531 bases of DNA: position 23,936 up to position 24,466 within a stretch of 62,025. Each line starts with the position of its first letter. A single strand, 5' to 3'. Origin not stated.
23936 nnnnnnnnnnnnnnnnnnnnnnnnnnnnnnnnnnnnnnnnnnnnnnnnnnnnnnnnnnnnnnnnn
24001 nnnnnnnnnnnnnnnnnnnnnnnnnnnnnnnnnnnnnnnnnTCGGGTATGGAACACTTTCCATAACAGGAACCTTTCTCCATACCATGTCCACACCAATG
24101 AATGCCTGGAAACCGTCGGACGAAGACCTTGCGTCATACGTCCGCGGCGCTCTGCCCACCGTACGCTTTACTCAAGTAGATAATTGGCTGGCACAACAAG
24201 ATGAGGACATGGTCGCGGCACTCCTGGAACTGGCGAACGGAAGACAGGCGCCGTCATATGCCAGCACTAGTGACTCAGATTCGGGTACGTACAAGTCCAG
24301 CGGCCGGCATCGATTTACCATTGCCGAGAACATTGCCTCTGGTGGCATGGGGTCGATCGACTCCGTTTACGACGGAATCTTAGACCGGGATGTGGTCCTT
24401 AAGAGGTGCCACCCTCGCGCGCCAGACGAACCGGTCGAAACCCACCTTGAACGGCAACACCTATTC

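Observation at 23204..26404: ECF43-like sigma factor plus Ser/Thr kinase as the only regulators next to a cus operon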

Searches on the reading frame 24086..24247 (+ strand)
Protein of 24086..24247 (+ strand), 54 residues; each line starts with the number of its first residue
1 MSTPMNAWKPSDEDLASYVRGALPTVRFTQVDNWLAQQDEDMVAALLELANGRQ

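Call 51: search_solved_structures(query=A3, max_evalue=10, show_alignments=3)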
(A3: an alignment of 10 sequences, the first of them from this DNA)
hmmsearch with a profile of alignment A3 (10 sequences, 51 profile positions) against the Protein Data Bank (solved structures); distinct sequences matched with E-value up to 10: 11.
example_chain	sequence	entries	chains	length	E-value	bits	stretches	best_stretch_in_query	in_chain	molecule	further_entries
3woq_A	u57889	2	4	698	0.0037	20.5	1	21-45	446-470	dipeptidyl aminopeptidase BII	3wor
3woi_A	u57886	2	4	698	0.0037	20.5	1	21-45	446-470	dipeptidyl aminopeptidase BII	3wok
3woo_A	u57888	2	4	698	0.0037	20.5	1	21-45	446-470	dipeptidyl aminopeptidase BII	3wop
3woj_A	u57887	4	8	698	0.0037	20.5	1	21-45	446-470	dipeptidyl aminopeptidase BII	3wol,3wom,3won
4y06_A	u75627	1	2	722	0.0039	20.4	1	21-45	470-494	Dipeptidyl aminopeptidase BII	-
5b1i_A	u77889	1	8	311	0.22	14.8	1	9-42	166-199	Cystathionine beta-synthase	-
5b1h_A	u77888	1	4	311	0.22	14.8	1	9-42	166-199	Cystathionine beta-synthase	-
3f6o_A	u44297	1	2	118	0.27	14.5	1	21-36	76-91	Probable transcriptional regulator, ArsR family protein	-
7ula_B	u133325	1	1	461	1.3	12.3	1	12-49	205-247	Alginate biosynthesis protein AlgK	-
4kpp_A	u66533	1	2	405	1.8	11.9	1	11-34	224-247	Putative uncharacterized protein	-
7udj_H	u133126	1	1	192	2.9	11.2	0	35-49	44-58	De novo designed helical repeat protein RPB_PEW3_R4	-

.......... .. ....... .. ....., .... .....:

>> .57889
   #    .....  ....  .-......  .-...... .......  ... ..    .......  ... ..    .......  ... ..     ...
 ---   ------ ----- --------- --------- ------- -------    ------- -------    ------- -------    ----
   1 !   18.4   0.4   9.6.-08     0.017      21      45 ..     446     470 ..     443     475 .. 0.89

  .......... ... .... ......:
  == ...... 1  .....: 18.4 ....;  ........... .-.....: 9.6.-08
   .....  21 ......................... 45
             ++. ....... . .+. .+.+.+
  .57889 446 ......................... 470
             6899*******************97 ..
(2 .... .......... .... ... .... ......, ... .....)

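Call 72: find_homologous_proteins(query=A3, max_evalue=0.01)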
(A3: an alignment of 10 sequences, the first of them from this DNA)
Query A3 (10 sequences): 1893 candidates shared short words with the query, none scored E <= 0.01.

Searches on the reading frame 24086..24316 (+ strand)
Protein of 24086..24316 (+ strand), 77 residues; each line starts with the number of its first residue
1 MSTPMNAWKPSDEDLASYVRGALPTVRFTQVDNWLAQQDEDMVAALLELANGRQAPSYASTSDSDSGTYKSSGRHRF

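Call 39: search_protein_families(library=pfam, proteins=[window:24086-24316:+], max_evalue=10)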
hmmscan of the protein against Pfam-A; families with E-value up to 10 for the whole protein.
seq(77 aa): 1 family
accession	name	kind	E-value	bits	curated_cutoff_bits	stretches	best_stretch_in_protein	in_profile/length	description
PF22725.1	GFO_IDH_MocA_C3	-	0.16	12.4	27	1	14-63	55-106/124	GFO/IDH/MocA C-terminal domain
